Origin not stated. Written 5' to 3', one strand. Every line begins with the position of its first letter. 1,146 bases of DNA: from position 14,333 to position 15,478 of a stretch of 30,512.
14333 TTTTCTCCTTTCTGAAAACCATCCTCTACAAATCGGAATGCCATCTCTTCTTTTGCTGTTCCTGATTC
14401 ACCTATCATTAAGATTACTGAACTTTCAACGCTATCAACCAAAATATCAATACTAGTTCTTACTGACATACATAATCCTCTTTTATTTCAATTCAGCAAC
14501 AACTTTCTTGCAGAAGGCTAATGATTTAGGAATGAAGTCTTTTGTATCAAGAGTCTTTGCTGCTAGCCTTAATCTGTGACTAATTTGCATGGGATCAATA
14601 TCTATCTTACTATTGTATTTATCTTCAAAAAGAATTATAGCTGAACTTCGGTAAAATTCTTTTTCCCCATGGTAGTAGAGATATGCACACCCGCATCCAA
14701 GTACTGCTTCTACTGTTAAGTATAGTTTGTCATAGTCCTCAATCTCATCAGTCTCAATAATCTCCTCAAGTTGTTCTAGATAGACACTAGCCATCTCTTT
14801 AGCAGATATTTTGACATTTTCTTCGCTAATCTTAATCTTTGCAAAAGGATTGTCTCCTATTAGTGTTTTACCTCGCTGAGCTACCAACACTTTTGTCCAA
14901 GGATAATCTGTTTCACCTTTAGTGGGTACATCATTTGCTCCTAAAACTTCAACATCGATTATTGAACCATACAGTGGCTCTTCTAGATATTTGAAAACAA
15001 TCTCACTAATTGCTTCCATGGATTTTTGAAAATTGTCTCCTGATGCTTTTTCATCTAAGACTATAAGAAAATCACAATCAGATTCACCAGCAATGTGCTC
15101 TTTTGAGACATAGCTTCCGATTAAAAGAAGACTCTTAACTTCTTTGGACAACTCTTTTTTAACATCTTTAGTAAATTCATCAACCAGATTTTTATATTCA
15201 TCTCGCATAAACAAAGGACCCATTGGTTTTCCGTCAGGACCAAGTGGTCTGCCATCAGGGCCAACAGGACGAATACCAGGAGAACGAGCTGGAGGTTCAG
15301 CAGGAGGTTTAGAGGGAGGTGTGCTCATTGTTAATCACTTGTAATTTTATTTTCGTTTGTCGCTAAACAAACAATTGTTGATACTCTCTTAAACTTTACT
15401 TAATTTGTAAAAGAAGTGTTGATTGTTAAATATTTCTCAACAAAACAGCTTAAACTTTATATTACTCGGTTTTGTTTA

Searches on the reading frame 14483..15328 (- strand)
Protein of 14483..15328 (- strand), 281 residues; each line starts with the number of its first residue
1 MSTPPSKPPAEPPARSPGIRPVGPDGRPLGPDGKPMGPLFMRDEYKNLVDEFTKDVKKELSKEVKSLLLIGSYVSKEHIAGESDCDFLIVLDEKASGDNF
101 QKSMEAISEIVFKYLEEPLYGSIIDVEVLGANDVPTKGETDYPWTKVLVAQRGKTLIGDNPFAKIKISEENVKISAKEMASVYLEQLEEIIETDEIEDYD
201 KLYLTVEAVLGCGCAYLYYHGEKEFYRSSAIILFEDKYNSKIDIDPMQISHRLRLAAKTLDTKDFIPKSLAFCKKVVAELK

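Call 54: search_protein_families(library=pfam, proteins=[window:14483-15328:-], max_evalue=0.0001)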
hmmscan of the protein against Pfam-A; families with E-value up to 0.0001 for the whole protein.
window:14483-15328:- (281 aa): 1 family
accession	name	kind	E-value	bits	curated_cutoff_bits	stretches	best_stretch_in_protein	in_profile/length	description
PF01909.29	NTP_transf_2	-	1.5e-05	25.7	21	1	52-110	4-55/93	Nucleotidyltransferase domain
